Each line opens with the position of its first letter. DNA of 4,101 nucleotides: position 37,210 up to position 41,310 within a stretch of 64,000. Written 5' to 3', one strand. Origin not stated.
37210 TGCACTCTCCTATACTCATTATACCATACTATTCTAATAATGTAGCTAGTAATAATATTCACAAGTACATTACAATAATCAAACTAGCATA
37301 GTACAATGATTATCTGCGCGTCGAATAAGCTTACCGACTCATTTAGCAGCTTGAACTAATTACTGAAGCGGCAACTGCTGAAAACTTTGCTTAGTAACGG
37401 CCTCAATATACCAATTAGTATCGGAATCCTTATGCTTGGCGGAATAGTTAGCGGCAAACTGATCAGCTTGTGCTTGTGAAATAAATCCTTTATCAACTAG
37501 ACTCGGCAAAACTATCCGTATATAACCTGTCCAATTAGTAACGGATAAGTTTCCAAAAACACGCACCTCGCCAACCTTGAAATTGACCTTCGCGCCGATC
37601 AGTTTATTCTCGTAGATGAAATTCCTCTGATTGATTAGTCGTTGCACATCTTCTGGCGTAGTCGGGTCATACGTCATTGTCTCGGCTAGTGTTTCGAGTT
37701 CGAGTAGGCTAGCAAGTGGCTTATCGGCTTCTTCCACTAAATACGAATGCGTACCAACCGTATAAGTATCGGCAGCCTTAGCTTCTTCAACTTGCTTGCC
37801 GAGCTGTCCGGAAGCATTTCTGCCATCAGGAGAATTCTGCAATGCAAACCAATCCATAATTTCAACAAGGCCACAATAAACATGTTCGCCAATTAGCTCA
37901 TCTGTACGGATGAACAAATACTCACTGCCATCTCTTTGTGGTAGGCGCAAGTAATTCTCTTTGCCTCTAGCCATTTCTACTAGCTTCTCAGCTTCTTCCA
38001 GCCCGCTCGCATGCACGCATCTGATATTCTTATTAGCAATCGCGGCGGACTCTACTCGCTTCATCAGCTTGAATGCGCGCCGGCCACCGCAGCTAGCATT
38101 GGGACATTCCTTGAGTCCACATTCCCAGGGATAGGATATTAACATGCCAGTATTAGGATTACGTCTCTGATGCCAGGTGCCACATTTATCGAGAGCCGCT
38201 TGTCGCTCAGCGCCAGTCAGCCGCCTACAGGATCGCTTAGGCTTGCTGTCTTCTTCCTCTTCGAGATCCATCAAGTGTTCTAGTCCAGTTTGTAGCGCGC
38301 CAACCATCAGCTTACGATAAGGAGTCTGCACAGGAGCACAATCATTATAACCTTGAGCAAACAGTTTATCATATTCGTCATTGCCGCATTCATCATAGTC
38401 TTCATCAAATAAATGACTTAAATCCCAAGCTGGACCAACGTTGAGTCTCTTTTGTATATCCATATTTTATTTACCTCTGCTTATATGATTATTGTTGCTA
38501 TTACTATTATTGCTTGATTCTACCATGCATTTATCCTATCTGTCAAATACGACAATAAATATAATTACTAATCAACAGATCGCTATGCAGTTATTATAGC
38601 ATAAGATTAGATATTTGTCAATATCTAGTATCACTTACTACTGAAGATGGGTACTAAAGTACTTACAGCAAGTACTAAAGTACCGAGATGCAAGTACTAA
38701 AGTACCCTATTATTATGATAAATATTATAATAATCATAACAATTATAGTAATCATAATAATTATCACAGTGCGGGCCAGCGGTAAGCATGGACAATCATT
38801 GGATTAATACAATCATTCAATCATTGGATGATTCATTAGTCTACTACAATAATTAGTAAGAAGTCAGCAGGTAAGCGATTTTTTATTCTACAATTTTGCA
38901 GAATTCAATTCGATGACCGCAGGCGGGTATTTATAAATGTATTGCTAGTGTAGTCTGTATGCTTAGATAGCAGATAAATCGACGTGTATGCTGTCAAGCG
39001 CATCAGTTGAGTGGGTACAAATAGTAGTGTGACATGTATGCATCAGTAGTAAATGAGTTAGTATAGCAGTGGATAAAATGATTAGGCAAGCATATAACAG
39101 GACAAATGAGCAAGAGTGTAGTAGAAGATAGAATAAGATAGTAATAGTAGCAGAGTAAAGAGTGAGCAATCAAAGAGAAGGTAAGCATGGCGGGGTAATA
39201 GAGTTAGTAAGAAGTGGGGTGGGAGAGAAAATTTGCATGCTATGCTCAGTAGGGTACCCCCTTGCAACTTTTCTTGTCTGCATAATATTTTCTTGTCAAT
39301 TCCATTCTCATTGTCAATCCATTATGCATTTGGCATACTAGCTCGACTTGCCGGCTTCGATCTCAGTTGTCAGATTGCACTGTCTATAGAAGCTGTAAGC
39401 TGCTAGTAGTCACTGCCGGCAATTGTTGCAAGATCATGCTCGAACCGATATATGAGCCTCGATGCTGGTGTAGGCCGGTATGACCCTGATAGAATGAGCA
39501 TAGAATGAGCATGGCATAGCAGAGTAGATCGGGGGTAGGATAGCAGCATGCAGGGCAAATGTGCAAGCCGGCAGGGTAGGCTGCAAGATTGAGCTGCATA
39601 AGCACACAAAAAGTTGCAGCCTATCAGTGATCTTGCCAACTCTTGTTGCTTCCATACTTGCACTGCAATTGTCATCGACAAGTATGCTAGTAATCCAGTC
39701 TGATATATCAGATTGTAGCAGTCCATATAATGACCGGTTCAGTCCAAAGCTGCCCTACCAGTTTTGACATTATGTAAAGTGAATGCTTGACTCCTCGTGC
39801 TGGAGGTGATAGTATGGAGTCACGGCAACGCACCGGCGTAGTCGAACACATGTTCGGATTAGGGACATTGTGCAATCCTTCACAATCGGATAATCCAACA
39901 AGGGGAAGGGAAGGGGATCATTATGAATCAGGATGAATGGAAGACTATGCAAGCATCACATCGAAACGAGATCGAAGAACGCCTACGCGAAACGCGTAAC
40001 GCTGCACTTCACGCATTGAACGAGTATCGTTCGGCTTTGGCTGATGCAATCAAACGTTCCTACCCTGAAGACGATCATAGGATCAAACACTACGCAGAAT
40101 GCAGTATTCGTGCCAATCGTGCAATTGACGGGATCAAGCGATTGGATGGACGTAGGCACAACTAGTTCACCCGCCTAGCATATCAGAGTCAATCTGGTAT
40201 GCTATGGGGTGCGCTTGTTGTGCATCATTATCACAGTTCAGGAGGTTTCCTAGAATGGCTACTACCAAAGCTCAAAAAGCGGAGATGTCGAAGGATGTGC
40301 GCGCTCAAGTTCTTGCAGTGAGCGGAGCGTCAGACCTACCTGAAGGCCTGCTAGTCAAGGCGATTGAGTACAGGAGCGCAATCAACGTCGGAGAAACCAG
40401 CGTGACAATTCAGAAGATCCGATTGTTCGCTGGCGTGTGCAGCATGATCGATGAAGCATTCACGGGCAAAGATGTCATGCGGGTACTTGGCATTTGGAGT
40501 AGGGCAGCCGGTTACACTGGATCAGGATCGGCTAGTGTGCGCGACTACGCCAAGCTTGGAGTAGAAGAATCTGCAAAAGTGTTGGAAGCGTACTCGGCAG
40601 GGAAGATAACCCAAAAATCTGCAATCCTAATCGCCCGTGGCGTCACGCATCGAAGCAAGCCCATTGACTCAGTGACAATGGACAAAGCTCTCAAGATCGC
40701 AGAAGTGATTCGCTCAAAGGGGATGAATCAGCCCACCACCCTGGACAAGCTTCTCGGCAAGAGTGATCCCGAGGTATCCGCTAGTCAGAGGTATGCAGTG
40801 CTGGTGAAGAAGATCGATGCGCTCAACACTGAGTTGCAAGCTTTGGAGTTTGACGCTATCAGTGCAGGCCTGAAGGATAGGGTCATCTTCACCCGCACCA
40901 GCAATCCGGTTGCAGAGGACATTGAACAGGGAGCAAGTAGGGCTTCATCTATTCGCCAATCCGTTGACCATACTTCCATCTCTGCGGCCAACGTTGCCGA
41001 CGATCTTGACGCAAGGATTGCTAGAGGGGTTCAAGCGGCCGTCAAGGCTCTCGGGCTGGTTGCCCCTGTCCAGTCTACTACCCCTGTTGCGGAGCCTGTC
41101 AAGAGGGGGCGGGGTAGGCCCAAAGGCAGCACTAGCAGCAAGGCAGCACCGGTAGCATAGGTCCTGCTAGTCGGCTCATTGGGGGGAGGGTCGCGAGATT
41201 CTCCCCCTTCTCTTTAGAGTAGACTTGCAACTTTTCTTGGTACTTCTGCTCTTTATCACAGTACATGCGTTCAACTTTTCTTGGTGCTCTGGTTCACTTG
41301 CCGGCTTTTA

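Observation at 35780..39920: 4-kb divergent control region: tandem consensus promoters, 108-bp direct repeats, two iteron clusters and an AT-rich element (candidate origin)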

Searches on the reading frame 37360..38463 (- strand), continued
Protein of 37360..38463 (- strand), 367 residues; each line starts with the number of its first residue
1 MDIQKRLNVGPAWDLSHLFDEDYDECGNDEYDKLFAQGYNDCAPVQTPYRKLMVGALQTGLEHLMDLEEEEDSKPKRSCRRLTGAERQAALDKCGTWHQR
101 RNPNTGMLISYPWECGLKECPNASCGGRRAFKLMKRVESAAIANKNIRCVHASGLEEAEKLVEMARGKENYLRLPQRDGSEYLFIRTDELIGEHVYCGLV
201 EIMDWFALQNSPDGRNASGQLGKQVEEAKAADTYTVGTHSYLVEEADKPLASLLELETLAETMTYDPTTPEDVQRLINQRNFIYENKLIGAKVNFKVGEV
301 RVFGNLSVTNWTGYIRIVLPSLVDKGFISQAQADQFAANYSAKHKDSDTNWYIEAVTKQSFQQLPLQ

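Call 112: find_encoding_contigs(protein=P0024, flank=10000, max_places=2)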
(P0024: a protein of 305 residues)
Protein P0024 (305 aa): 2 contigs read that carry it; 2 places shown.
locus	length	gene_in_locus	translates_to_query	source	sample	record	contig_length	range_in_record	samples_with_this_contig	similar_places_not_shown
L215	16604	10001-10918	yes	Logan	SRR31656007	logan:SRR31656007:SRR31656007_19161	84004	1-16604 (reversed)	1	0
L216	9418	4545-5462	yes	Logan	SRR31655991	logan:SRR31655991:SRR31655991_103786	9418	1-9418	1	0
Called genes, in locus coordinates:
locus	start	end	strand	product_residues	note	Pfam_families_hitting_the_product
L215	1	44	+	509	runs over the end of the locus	PF13604:AAA_30 (faint), PF00580:UvrD-helicase, PF01443:Viral_helicase1 (faint), PF13245:AAA_19, PF13361:UvrD_C, PF13538:UvrD_C_2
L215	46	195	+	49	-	-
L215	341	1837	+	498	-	-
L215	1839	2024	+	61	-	-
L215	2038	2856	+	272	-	-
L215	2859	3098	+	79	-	-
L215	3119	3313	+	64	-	-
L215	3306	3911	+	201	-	PF00899:ThiF (faint)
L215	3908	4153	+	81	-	-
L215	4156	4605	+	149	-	-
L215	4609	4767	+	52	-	-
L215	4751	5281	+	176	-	-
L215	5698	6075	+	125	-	-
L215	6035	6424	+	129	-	-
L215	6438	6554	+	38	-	-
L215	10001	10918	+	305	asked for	-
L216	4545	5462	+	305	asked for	-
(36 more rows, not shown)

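Call 113: find_encoding_contigs(protein=P0032, flank=5000, max_places=2)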
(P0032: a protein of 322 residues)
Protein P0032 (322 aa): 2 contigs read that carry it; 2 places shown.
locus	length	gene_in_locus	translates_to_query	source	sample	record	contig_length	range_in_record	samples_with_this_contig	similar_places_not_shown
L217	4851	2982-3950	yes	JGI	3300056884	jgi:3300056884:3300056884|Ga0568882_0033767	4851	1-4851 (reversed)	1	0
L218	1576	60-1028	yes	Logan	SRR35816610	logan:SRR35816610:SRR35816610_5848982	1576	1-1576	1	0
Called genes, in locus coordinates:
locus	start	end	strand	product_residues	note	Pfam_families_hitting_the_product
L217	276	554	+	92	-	-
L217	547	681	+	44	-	-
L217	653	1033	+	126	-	-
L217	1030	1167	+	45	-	-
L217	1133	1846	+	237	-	-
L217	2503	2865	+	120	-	-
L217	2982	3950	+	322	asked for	-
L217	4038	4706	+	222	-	-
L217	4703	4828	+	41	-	-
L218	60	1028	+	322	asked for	-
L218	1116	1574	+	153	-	?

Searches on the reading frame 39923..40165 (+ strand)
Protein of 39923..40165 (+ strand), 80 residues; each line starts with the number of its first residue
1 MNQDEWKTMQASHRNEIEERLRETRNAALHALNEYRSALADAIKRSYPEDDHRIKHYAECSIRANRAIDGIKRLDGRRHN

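Call 9: search_protein_families(library=pfam, proteins=[window:39923-40165:+], max_evalue=0.1)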
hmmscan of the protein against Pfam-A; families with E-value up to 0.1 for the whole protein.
window:39923-40165:+ (80 aa): 1 family
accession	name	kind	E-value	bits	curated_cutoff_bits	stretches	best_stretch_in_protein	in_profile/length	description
PF21292.3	EME1-MUS81_C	-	0.055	14.1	27.4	1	29-66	6-43/74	EME1/MUS81, C-terminal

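Call 10: search_protein_families(library=phrogs, proteins=[window:39923-40165:+], max_evalue=0.1)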
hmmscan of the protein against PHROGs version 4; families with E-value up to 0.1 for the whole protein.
window:39923-40165:+ (80 aa): 2 families
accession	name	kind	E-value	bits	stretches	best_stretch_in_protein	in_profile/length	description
phrog_24044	-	unknown function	0.018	16.6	1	12-67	24-79/95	-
phrog_686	-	DNA, RNA and nucleotide metabolism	0.082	14.2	1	9-53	4-50/76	HTH DNA binding protein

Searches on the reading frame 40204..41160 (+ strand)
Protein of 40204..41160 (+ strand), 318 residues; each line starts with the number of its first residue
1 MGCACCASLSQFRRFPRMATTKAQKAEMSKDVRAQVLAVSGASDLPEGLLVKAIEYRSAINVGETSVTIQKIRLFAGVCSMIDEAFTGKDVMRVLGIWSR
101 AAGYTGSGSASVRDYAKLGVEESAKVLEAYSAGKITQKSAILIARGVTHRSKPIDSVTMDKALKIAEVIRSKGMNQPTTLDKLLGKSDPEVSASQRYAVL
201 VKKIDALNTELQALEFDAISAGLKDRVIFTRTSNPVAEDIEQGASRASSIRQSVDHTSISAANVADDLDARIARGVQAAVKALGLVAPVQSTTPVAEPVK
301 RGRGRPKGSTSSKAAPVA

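Call 9: search_protein_families(library=pfam, proteins=[window:40204-41160:+], max_evalue=0.1)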
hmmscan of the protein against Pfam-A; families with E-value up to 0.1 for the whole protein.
window:40204-41160:+ (318 aa): 0 families

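Call 10: search_protein_families(library=phrogs, proteins=[window:40204-41160:+], max_evalue=0.1)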
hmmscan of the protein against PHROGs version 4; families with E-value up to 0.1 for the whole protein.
window:40204-41160:+ (318 aa): 1 family
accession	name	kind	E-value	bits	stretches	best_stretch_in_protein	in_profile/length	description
phrog_21168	-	unknown function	0.063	14.4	0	103-131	8-36/145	-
